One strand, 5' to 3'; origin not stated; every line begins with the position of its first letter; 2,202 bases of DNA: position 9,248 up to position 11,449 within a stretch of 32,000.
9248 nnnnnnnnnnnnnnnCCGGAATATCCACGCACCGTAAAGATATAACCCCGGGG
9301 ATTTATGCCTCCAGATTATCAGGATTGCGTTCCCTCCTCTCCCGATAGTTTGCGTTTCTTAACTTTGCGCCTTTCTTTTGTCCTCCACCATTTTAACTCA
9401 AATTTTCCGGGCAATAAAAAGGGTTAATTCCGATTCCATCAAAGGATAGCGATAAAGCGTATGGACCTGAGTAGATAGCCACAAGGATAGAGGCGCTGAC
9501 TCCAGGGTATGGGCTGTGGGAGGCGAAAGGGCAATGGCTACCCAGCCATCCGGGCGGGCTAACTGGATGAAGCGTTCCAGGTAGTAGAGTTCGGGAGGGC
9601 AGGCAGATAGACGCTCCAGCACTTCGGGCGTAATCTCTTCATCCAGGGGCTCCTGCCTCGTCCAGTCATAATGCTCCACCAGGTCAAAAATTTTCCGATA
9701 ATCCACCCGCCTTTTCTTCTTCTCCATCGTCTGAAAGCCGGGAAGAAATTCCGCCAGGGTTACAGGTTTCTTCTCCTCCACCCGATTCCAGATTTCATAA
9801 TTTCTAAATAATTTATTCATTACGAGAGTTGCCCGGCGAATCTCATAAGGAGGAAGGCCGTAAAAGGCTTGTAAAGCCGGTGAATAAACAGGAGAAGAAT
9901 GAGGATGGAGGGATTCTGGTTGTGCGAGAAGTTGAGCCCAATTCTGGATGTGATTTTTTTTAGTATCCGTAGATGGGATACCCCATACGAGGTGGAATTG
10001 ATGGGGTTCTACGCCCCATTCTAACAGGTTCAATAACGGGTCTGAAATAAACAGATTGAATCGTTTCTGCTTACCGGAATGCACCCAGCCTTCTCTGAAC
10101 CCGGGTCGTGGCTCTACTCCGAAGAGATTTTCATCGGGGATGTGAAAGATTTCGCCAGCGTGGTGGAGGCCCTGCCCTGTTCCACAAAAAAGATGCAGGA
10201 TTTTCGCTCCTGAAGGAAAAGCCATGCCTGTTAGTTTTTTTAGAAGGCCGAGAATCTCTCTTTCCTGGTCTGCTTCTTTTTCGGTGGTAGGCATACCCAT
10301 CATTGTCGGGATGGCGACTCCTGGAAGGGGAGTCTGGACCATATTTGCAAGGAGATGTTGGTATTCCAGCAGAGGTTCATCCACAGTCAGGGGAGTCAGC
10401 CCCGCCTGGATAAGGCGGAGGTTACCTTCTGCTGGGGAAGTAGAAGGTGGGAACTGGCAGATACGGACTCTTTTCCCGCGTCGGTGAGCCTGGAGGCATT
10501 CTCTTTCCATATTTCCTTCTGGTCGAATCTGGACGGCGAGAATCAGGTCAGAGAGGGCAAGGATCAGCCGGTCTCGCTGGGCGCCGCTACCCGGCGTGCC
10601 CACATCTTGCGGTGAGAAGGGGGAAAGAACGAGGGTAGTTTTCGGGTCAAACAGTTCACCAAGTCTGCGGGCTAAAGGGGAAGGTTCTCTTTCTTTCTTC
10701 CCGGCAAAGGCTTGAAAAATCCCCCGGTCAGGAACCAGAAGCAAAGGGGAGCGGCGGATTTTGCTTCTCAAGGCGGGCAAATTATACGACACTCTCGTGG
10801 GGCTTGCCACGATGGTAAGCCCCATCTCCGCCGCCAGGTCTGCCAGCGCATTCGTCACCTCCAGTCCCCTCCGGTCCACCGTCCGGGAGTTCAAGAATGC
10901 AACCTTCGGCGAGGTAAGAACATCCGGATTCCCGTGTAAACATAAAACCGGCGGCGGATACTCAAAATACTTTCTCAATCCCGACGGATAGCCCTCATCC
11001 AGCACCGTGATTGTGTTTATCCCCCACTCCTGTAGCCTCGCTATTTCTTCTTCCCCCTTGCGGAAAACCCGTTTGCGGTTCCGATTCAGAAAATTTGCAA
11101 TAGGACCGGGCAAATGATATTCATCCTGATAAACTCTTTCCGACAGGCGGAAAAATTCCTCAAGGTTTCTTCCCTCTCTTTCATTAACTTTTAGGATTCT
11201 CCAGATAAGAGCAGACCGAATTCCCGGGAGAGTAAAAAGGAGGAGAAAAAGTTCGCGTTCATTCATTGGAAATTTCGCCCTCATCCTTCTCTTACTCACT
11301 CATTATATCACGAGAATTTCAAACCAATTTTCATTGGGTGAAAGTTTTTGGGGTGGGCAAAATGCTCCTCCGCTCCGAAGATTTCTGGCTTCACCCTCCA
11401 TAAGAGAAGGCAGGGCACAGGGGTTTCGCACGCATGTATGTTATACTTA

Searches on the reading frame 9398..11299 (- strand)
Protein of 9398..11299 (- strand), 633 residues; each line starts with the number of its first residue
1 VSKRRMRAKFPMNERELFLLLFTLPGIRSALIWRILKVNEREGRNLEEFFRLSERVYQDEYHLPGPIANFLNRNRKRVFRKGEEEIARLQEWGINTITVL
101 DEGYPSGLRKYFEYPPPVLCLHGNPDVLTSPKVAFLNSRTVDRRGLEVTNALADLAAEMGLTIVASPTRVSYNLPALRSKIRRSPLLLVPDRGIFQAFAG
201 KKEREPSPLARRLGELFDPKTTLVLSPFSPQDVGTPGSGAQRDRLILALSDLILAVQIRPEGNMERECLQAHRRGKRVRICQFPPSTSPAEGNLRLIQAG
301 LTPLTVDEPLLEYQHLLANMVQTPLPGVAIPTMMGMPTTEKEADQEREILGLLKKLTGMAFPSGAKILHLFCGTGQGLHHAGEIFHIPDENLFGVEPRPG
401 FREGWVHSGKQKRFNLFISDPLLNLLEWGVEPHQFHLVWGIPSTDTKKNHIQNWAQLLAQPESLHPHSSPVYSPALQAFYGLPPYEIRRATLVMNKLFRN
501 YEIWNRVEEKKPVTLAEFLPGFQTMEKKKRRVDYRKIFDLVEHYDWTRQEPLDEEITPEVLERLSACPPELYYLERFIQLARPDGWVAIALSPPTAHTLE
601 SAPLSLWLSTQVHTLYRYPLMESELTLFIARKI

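Call 3: search_protein_families(library=pfam, proteins=[window:9398-11299:-], max_evalue=1)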
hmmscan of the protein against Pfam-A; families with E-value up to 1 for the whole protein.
window:9398-11299:- (633 aa): 1 family
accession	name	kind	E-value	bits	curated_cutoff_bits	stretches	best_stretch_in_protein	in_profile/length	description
PF02481.21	DNA_processg_A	-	1.4e-13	51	29.6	2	90-164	3-78/212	DNA recombination-mediator protein A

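Call 4: search_protein_families(library=ncbifam, proteins=[window:9398-11299:-], max_evalue=1)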
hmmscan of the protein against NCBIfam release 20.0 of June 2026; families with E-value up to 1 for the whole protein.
window:9398-11299:- (633 aa): 2 families
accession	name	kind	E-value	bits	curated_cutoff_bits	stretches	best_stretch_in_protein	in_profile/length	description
TIGR00732.1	dprA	equivalog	3.6e-12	46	191.15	2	89-165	4-79/220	DNA-processing protein DprA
NF008007.0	PRK10736.1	equivalog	1.4e-05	24.4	495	1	85-309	63-278/374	DNA-protecting protein DprA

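Call 5: search_solved_structures(query=window:9398-11299:-, max_evalue=10, show_alignments=3)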
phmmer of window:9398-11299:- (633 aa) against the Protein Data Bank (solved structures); distinct sequences matched with E-value up to 10: 8.
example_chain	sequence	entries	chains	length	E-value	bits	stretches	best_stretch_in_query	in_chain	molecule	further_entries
3uqz_A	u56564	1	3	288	0.00067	21.2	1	93-166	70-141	DNA processing protein DprA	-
3maj_A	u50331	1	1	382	0.015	16.7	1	85-168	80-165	DNA processing chain A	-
3kbb_A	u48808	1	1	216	0.25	12.7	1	512-575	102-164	Phosphorylated carbohydrates phosphatase TM_1254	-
9p97_A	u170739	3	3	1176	1.1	10.5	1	369-396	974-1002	Integrin alpha-E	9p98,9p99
8zjf_A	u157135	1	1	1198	1.2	10.5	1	369-396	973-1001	Integrin alpha-E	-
5mll_A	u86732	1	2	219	1.2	10.5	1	221-298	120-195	DNA processing chain A (DprA)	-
4ljr_A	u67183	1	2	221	1.2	10.4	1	221-298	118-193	DNA processing chain A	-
4ljk_A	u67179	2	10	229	1.3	10.3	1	221-298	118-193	DNA processing chain A (DprA)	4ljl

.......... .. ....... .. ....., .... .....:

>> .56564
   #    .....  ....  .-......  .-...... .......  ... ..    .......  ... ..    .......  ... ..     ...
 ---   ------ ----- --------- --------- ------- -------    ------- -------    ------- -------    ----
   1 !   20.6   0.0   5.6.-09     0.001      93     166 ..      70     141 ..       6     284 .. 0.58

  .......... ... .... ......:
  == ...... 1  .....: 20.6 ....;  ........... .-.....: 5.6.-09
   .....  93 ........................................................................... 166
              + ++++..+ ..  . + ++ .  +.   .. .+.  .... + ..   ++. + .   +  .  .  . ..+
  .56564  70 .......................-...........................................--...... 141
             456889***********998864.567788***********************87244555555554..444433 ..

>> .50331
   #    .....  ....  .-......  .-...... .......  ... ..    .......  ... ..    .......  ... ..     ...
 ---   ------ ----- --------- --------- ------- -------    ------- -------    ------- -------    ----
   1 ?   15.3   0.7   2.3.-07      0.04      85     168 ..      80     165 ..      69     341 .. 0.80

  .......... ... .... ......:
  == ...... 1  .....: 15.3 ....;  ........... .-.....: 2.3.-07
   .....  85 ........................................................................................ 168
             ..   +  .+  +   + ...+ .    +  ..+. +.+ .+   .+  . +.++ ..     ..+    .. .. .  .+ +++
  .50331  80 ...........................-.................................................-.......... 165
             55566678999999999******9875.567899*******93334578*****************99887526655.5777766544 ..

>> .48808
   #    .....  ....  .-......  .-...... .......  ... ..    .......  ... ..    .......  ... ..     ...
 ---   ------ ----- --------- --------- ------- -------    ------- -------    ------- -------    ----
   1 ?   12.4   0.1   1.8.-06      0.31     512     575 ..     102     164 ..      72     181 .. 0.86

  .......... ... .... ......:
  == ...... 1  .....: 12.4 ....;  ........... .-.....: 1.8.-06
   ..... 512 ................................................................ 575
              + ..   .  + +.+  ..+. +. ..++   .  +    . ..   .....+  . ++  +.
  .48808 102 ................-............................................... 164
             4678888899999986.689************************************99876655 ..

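Call 6: find_homologous_proteins(query=window:9398-11299:-, max_evalue=0.001)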
Query window:9398-11299:- (633 aa): 1 proteins with E <= 0.001 among 8000 candidates.
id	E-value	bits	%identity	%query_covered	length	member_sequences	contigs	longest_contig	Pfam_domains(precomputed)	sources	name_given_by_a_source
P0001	0.0e+0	1333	93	98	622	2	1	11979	PF02481.22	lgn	-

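Call 10: find_encoding_contigs(protein=P0001, flank=10000)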
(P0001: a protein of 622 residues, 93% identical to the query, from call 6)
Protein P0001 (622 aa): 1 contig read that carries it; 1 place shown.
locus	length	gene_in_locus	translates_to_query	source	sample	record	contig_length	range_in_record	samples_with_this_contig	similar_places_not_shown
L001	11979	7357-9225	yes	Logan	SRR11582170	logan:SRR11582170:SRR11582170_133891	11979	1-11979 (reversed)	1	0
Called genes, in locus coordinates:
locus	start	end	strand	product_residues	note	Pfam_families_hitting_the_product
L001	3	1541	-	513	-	?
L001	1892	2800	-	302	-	PF00583:Acetyltransf_1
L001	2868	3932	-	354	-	PF01916:DS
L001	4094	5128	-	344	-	PF01073:3Beta_HSD, PF01370:Epimerase, PF02719:Polysacc_synt_2, PF04321:RmlD_sub_bind, PF13460:NAD_binding_10, PF16363:GDP_Man_Dehyd, PF07993:NAD_binding_4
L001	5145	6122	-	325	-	PF01073:3Beta_HSD, PF01370:Epimerase, PF02719:Polysacc_synt_2 (faint), PF04321:RmlD_sub_bind, PF07993:NAD_binding_4 (faint), PF16363:GDP_Man_Dehyd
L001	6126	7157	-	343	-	PF03741:TerC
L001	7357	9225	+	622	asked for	PF02481:DNA_processg_A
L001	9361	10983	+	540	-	PF18998:Flg_new_2 (weak)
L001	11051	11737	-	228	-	PF00590:TP_methylase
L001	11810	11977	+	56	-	?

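Call 12: find_related_loci(query=window:9398-11299:-, collection=genome_contigs, flank=10000)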
Query window:9398-11299:- (633 aa) in genome_contigs; peptide patterns used: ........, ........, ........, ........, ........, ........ (x = any residue, [..] = any of these).
26 stretches matched a pattern, but none encodes a relative of the query by tblastn (E <= 1e-3).

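Call 16: search_protein_families(library=padloc, proteins=[window:9398-11299:-], max_evalue=1)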
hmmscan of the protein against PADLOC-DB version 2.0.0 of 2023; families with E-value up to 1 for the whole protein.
window:9398-11299:- (633 aa): 3 families
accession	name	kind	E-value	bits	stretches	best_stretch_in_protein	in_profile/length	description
PDLC03927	PsyrA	-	7e-16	56.3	2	86-165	86-166/398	-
PDLC03961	ShosA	-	1.5e-08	32.3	1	18-164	15-149/303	-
PDLC04134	mad2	-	0.019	11.8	1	355-443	282-366/492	mads_2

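Call 17: search_protein_families(library=phrogs, proteins=[window:9398-11299:-], max_evalue=1)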
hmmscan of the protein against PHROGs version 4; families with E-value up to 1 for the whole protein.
window:9398-11299:- (633 aa): 1 family
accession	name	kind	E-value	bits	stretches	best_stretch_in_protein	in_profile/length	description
phrog_4299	-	unknown function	1.3e-08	35.4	1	77-164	63-150/322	-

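Call 27: find_homologous_proteins(query=A2, max_evalue=1e-10)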
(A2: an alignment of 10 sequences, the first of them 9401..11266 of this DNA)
Query A2 (10 sequences) (622 aa, profile of the alignment): 5 proteins with E <= 1e-10 among 8000 candidates.
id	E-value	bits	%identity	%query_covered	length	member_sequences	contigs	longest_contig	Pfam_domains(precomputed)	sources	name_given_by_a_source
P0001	3.8e-236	804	93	100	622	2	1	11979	PF02481.22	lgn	-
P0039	1.2e-46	178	32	44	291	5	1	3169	PF02481.22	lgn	-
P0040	1.3e-45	174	32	44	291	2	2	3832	PF02481.22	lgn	-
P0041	1.7e-41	161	33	43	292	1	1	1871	PF02481.22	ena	-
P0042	3.5e-17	80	28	28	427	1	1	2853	PF02481.22,PF18306.7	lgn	-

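Call 47: find_related_loci(query=A2, collection=viral_contigs, flank=8000)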
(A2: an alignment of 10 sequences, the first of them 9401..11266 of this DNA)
Query A2 (622 aa) in viral_contigs; peptide patterns used: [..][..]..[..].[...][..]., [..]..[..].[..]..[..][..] (x = any residue, [..] = any of these).
46 stretches matched a pattern, but none encodes a relative of the query by tblastn (E <= 1e-3).

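Call 49: predict_structure(alignment_id=A3)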
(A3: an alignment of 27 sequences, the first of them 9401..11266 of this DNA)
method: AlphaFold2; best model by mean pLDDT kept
length: 622 residues; sequences in the alignment: 27
mean_pLDDT: 81.7   pTM: 0.81
mean pLDDT of the five models: 81.7, 80.5, 79.2, 78.4, 77.8
residues with pLDDT >= 90: 271; 70-90: 246; 50-70: 38; < 50: 67
segments of 3 or more residues with pLDDT < 50: 312-326, 452-469, 499-523, 532-537
pLDDT, mean of each block of 10 residues (from residue 1): 79 86 91 89 95 92 87 91 93 90 93 94 90 87 92 89 89 94 93 88 88 95 88 95 93 94 94 69 90 88 86 39 49 85 82 92 92 92 91 88 91 84 94 62 73 41 38 74 89 69 32 30 49 52 78 86 95 93 86 89 80 85 94
secondary structure, 60 per line:
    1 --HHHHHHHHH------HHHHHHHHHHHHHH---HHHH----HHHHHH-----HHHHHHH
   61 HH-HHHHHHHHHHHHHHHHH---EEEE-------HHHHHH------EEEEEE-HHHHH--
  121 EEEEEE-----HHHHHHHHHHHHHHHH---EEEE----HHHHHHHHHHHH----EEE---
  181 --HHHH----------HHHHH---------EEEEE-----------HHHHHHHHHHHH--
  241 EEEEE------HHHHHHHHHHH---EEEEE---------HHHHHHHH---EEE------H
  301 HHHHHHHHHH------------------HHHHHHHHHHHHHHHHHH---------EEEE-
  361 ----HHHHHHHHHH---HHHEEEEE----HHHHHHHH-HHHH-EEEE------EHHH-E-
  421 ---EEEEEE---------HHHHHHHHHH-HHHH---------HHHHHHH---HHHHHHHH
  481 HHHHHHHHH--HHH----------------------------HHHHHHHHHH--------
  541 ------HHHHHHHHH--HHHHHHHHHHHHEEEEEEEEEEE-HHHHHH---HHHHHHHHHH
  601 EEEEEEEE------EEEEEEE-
elements in order: H3-11 H18-31 H35-38 H43-48 H54-62 H64-80 E84-87 H95-100 E107-112 H114-118 E121-126 H132-147 E151-154 H159-170 E175-177 H183-186 H197-201 E211-215 H227-238 E241-245 H252-262 E266-270 H280-287 E291-293 H300-310 H329-346 E356-359 H365-374 E381-385 H390-397 H399-402 E404-407 E424-429 H439-448 H450-453 H463-469 H473-489 H523-532 H547-555 H558-569 E570-580 H582-587 H591-600 E601-608 E615-621

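Call 51: fold_search(model_id=the predicted structure, library=pdb)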
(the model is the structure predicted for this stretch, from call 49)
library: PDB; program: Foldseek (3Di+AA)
matches with E <= 10: 1825; with E <= 0.001: 37
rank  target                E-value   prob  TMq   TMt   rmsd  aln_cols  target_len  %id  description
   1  3uqz_C                2.6e-14  1.00  0.36  0.71   5.0       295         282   20  X-ray structure of DNA processing protein A (DprA) from Streptococcus pneumoniae (released 2012-08-29)
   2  3uqz_A                3.5e-14  1.00  0.36  0.73   4.8       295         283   20  X-ray structure of DNA processing protein A (DprA) from Streptococcus pneumoniae (released 2012-08-29)
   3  3uqz_B                1.3e-13  1.00  0.36  0.72   5.1       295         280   20  X-ray structure of DNA processing protein A (DprA) from Streptococcus pneumoniae (released 2012-08-29)
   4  3maj                  6.4e-11  1.00  0.37  0.61   4.5       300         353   18  Crystal structure of putative DNA processing protein DprA from Rhodopseudomonas palustris CGA009 (released 2010-05-12)
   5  8zva                  8.7e-11  1.00  0.37  0.71   5.3       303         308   16  structure of ShosA from E.coli APEC O1 (released 2025-04-09)
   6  5mll_B                9.1e-11  1.00  0.30  0.80   3.2       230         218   18  Structure of HpDprA at 1.9 Angstroms resolution (released 2017-12-20)
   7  5mll_A                2.0e-10  1.00  0.30  0.81   3.2       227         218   18  Structure of HpDprA at 1.9 Angstroms resolution (released 2017-12-20)
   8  4ljl_A                6.5e-10  1.00  0.30  0.80   3.5       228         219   18  Structural insights into the unique single-stranded DNA binding mode of DNA processing protein A from Helicobacter pyl (released 2014-01-01)
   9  4ljk_D                1.0e-09  1.00  0.30  0.81   3.3       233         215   18  Structural insights into the unique single-stranded DNA binding mode of DNA processing protein A from Helicobacter pyl (released 2014-01-01)
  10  4ljr_A                1.4e-09  1.00  0.30  0.82   3.4       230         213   17  Structural insights into the unique single-stranded DNA binding mode of DNA processing protein A from Helicobacter pyl (released 2014-01-01)
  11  4ljk_G                1.8e-09  1.00  0.30  0.81   3.5       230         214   16  Structural insights into the unique single-stranded DNA binding mode of DNA processing protein A from Helicobacter pyl (released 2014-01-01)
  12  4ljk_A                3.3e-09  1.00  0.30  0.81   3.1       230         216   18  Structural insights into the unique single-stranded DNA binding mode of DNA processing protein A from Helicobacter pyl (released 2014-01-01)
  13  4ljk_B                4.4e-09  1.00  0.29  0.78   3.7       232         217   17  Structural insights into the unique single-stranded DNA binding mode of DNA processing protein A from Helicobacter pyl (released 2014-01-01)
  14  4ljk_F                5.2e-09  1.00  0.31  0.81   3.3       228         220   18  Structural insights into the unique single-stranded DNA binding mode of DNA processing protein A from Helicobacter pyl (released 2014-01-01)
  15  8ipl_A                2.2e-05  1.00  0.22  0.43  13.0       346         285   11  The structure of human mitochondrial methyltransferase METTL15 with RBFA and SAM (released 2024-01-03)
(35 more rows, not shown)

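Call 61: find_related_loci(query=A2, collection=genome_contigs, flank=8000)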
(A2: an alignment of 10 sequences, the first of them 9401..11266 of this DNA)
Query A2 (622 aa) in genome_contigs; peptide patterns used: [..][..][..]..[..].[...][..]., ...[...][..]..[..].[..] (x = any residue, [..] = any of these).
311 stretches matched a pattern; 36 encode a relative of the query (tblastn E <= 1e-3); 36 distinct loci.
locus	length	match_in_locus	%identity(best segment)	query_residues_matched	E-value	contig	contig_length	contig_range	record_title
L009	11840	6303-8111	28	7-597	7e-55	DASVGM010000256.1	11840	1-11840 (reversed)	MAG TPA_asm: Pirellulales bacterium isolate SMAG_U2115 k141_973127, whole genome shotgun sequence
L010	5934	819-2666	29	7-604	9e-54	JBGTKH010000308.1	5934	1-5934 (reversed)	MAG: Pirellulaceae bacterium isolate JTS-RE308 k141_4352354, whole genome shotgun sequence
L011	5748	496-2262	27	7-577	4e-50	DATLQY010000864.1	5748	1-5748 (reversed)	MAG TPA_asm: Pirellulales bacterium isolate SMAG_U13890 k141_913458, whole genome shotgun sequence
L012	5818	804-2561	25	1-580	2e-43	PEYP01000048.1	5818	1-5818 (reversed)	MAG: bacterium (Candidatus Stahlbacteria) CG08_land_8_20_14_0_20_40_26 CG08_land_8_20_14_0.20_scaffold_12495_c, whole ge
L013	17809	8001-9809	25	1-600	2e-42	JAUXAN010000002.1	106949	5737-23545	MAG: bacterium isolate CSMAG_2763 CSMAG_2763_k141_657452_length_106949_cov_240.7888, whole genome shotgun sequence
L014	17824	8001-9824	26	1-604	1e-42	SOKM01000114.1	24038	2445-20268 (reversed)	MAG: Candidatus Cloacimonadota bacterium isolate E44_bin80 NODE_607_length_24038_cov_8.662386, whole genome shotgun sequ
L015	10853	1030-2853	24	1-604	4e-39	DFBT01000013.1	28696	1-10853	MAG TPA_asm: candidate division WOR-3 bacterium UBA3073 UBA3073_contig_2295, whole genome shotgun sequence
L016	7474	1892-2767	23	338-615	6e-15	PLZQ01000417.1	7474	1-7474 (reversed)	MAG: Limisphaerales bacterium isolate palsa_1440 73.20120700_P3D.123_contig_271738, whole genome shotgun sequence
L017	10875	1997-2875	22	338-615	1e-13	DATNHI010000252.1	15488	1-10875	MAG TPA_asm: Verrucomicrobiia bacterium isolate SMAG_U11343 k141_1579051, whole genome shotgun sequence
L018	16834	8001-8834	25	341-604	3e-12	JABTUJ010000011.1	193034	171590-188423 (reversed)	MAG: Verrucomicrobiales bacterium isolate H5_VER1 seq0011, whole genome shotgun sequence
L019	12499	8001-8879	21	338-615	6e-12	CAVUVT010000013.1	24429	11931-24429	MAG: uncultured Verrucomicrobiae bacterium isolate MFD05580.bin.2.12 genome assembly, contig: contig_50719, whole genome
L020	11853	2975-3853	21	338-615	6e-12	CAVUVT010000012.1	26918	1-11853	MAG: uncultured Verrucomicrobiae bacterium isolate MFD05580.bin.2.12 genome assembly, contig: contig_43209, whole genome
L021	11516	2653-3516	24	341-615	5e-12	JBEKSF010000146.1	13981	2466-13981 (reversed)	MAG: Verrucomicrobiota bacterium isolate SPRUCE 528 SPRUCE_528_146, whole genome shotgun sequence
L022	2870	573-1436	23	341-615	6e-12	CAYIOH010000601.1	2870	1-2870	MAG TPA_asm: uncultured Bifidobacteriaceae bacterium isolate ERP119705_co25_34 genome assembly, contig: NODE_65594_lengt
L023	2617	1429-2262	24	337-597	1e-10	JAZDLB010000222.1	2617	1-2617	MAG: Candidatus Zixiibacteriota bacterium isolate MEGAHIT-group-0.565 k141_15422111, whole genome shotgun sequence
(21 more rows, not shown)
